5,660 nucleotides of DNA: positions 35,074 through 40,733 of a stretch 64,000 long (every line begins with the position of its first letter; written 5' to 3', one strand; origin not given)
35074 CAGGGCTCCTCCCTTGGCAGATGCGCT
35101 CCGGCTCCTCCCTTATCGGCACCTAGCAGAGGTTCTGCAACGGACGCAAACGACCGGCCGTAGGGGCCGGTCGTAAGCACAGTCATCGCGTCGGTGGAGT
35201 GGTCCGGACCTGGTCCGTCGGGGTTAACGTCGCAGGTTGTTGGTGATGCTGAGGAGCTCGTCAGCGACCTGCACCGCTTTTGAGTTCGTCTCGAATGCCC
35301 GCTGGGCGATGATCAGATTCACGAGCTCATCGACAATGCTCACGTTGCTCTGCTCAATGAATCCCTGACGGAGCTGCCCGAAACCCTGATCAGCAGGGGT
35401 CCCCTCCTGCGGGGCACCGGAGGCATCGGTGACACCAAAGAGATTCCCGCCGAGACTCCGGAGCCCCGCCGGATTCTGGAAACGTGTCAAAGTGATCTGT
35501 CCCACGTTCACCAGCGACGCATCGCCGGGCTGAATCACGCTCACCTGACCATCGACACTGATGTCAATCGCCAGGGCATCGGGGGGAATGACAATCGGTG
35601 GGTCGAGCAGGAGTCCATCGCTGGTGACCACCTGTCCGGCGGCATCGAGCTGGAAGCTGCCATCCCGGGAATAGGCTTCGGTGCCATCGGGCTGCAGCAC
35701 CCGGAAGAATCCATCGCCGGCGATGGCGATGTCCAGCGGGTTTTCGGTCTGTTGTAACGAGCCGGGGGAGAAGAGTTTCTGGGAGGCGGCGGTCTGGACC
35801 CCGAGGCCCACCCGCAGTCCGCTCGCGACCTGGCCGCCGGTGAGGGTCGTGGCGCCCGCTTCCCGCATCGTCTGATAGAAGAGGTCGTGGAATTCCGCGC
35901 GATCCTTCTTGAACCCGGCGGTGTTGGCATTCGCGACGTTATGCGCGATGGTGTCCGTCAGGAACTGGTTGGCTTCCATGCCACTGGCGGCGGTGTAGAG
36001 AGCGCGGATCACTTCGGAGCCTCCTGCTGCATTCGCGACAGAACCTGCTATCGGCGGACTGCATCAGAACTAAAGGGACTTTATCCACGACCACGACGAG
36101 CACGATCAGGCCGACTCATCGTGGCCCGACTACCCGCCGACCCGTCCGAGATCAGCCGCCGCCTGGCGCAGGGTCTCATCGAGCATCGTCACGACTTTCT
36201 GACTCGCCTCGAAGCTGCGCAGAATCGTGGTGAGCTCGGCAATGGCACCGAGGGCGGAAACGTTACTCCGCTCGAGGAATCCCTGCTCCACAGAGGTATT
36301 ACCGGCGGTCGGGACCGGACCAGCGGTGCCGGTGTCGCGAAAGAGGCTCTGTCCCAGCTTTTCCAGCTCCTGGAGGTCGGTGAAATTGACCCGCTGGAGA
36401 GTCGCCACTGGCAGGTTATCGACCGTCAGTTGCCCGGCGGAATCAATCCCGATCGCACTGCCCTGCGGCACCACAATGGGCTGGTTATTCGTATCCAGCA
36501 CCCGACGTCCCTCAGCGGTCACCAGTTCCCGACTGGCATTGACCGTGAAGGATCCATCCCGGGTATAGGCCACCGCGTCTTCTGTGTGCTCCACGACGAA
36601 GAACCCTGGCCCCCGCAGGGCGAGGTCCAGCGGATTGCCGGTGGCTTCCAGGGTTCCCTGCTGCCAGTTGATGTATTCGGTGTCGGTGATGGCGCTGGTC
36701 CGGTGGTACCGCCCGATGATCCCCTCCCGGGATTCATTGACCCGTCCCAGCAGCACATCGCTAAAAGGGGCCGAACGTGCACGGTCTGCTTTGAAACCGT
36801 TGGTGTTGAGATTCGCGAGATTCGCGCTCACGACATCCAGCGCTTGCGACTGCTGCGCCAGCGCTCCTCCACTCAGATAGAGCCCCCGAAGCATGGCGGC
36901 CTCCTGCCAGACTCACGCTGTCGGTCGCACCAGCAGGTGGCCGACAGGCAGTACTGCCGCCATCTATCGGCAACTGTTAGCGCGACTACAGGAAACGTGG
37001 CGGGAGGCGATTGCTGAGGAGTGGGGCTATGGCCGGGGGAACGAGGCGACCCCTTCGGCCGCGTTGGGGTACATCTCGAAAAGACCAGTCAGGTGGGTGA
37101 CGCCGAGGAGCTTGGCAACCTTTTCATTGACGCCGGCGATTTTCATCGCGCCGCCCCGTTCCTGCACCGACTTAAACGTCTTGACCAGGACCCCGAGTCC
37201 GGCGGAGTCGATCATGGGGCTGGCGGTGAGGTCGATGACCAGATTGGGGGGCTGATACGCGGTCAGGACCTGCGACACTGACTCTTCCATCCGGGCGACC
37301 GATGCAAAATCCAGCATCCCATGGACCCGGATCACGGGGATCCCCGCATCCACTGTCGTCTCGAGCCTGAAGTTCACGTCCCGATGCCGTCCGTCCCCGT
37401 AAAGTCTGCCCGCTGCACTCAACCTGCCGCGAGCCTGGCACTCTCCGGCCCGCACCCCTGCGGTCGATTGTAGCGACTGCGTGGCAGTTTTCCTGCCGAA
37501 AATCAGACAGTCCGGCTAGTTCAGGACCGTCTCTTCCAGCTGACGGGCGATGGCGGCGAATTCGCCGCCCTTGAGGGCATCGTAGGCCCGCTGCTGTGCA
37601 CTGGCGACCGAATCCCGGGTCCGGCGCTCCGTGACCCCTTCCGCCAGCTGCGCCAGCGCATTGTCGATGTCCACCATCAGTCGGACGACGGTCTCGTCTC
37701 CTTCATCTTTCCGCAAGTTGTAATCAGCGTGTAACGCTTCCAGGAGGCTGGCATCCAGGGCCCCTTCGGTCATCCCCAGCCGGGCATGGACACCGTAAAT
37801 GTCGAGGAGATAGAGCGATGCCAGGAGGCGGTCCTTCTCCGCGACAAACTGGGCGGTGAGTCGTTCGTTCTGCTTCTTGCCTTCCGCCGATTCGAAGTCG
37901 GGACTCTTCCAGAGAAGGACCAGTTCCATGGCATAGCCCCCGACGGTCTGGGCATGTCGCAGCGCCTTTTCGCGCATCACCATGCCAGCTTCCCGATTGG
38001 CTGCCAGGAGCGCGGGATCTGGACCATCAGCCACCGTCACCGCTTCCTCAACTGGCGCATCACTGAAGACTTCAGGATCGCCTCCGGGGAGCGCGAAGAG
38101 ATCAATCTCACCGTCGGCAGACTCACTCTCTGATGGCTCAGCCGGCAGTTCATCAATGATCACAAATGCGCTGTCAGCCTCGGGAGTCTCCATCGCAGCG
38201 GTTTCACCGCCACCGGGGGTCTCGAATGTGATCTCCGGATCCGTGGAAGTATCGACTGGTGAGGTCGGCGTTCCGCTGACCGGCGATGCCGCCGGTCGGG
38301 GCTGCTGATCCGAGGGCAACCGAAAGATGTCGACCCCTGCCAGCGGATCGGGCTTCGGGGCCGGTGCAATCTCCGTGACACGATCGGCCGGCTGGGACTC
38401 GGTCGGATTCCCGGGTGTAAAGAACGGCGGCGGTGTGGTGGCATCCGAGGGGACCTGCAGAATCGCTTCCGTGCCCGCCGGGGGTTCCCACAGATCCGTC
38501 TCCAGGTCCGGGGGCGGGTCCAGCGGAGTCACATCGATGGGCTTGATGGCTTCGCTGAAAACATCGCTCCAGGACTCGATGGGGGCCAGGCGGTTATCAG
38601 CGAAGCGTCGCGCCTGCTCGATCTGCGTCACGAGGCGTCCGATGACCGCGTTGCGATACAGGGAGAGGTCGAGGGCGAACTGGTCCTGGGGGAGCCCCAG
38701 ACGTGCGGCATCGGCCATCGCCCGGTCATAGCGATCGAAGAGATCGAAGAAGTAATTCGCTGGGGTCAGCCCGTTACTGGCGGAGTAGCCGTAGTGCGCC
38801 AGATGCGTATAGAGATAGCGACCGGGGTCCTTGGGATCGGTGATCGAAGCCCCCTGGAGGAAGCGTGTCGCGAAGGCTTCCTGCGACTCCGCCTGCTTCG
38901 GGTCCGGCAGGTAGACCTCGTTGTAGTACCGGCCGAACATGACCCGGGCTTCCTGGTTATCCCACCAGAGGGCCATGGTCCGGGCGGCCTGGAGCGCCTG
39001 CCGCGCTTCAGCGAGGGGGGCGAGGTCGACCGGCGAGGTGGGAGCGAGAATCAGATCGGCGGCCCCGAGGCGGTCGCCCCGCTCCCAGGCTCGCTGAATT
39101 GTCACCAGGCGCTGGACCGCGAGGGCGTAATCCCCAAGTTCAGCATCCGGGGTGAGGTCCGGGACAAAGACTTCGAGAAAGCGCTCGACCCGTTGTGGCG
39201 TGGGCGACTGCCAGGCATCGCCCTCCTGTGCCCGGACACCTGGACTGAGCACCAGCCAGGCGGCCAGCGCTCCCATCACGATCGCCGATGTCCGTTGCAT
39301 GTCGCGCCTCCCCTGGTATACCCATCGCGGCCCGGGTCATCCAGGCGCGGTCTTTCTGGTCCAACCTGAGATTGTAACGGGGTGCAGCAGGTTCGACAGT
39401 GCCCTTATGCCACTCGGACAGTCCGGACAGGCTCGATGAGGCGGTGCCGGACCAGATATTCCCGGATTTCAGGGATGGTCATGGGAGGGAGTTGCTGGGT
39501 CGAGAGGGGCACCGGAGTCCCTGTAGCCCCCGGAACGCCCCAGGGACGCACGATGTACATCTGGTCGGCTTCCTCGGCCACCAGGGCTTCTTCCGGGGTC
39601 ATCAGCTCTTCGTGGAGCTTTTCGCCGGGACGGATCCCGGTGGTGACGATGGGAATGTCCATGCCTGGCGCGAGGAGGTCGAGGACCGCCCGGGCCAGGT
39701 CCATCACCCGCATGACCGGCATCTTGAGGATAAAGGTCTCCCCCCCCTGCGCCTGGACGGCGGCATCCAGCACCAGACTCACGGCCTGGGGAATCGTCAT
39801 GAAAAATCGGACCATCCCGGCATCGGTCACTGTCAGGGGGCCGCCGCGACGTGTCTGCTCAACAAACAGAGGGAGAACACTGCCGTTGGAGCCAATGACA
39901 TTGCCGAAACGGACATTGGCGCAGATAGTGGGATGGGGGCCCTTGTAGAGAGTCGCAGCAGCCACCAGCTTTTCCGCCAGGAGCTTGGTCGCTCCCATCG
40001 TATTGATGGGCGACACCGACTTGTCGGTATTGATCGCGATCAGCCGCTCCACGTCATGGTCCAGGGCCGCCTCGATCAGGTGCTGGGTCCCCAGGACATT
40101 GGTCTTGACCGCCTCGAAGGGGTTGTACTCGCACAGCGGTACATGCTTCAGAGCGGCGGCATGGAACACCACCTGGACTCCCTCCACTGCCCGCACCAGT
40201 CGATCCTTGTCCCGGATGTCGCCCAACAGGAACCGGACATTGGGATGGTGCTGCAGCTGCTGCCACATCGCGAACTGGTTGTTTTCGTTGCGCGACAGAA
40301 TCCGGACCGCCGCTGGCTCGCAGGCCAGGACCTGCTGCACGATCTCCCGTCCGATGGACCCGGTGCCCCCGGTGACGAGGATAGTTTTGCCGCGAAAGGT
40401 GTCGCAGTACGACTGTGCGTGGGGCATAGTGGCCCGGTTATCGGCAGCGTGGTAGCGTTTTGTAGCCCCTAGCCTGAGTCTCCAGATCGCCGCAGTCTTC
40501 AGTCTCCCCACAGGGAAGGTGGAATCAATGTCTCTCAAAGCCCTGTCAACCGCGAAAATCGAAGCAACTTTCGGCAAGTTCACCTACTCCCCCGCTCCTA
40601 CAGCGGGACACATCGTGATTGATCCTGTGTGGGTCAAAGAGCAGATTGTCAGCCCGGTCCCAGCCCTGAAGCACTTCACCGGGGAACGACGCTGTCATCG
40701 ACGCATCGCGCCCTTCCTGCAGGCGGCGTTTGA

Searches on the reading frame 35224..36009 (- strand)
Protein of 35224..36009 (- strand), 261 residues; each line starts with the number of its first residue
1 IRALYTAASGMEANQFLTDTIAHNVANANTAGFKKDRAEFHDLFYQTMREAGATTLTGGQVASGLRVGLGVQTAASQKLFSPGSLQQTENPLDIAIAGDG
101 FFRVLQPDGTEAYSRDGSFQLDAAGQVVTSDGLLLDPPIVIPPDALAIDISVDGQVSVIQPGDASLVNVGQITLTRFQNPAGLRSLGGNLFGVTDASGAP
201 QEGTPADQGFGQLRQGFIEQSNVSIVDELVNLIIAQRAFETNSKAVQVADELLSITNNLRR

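Call 82: list_cluster_members(proteins=[window:35224-36009:-, window:32357-33628:-, window:33666-34286:-, window:41280-42326:-, window:57871-60459:-, window:13952-15181:+, window:15302-16408:+, window:17629-20505:+, window:28491-30296:-, window:60898-61998:+])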
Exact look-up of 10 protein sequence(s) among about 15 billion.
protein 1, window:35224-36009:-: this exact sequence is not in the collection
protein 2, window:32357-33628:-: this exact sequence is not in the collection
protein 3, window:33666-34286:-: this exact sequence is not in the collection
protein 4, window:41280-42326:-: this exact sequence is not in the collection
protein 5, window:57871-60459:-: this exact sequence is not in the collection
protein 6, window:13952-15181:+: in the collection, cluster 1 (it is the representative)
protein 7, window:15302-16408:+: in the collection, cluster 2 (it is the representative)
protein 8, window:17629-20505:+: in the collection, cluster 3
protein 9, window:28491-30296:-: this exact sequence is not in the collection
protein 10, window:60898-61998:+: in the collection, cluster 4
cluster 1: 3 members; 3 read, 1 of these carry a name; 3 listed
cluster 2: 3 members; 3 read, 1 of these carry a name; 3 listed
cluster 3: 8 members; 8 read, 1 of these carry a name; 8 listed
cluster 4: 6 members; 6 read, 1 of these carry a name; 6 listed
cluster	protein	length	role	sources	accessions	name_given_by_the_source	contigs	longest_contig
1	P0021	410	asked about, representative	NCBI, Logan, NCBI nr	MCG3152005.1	MAG: hypothetical protein GEEBNDBF_01293 [bacterium] | hypothetical protein [bacterium]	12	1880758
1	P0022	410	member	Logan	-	-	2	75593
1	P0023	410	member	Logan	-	-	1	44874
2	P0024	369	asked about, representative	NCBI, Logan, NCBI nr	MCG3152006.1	MAG: hypothetical protein GEEBNDBF_01294 [bacterium] | hypothetical protein [bacterium]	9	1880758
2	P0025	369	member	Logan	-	-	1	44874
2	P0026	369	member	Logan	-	-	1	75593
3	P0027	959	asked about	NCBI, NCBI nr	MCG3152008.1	MAG: hypothetical protein GEEBNDBF_01296 [bacterium] | hypothetical protein [bacterium]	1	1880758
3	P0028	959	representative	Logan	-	-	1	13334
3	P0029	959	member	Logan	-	-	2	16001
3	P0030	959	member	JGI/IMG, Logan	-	-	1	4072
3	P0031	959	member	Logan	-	-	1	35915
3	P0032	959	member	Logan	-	-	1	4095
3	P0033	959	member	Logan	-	-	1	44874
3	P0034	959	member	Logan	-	-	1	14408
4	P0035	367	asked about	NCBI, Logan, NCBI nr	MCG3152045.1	MAG: D-inositol-3-phosphate glycosyltransferase [bacterium] | D-inositol-3-phosphate glycosyltransferase [bacterium]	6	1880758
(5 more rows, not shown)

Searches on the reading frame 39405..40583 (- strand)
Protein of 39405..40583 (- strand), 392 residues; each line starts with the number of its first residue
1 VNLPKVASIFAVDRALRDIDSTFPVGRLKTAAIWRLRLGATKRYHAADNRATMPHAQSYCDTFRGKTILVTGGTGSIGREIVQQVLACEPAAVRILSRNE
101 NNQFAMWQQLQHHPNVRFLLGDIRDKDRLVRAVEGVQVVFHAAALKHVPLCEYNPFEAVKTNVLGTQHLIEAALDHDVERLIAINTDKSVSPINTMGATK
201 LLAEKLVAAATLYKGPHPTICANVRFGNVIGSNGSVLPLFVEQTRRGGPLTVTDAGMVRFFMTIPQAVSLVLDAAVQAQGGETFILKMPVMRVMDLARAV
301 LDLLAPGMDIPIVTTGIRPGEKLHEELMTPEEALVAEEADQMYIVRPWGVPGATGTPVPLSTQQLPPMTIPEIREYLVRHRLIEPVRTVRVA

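Call 25: search_protein_families(library=pfam, max_evalue=0.001, proteins=[window:39405-40583:-])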
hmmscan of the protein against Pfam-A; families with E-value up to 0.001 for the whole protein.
window:39405-40583:- (392 aa): 10 families
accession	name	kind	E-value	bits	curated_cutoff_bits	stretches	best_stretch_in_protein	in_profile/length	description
PF02719.21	Polysacc_synt_2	-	8.1e-104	347.3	20.2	1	68-346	1-292/293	Polysaccharide biosynthesis protein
PF01370.27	Epimerase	-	1e-22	81.2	20.9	1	68-270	1-220/240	NAD dependent epimerase/dehydratase family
PF01073.25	3Beta_HSD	-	2.2e-19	70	22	1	69-192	1-122/280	3-beta hydroxysteroid dehydrogenase/isomerase family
PF16363.11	GDP_Man_Dehyd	-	9.7e-17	61.8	27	1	69-182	1-125/332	GDP-mannose 4,6 dehydratase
PF13460.12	NAD_binding_10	-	4.2e-14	53.3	27.2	1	72-187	1-99/184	NAD(P)H-binding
PF05368.20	NmrA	-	3.9e-13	50.1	27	1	66-183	3-104/298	NmrA-like family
PF04321.23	RmlD_sub_bind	-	1.8e-11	44.1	27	1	67-210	2-139/287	RmlD substrate binding domain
PF07993.18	NAD_binding_4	-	1.3e-08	34.7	20.1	1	70-186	1-137/258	Male sterility protein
PF00106.31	adh_short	-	5.5e-08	33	26.6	1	66-138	1-73/195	short chain dehydrogenase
PF08659.16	KR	-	2.8e-06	27.8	22.6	1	67-182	2-132/180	KR domain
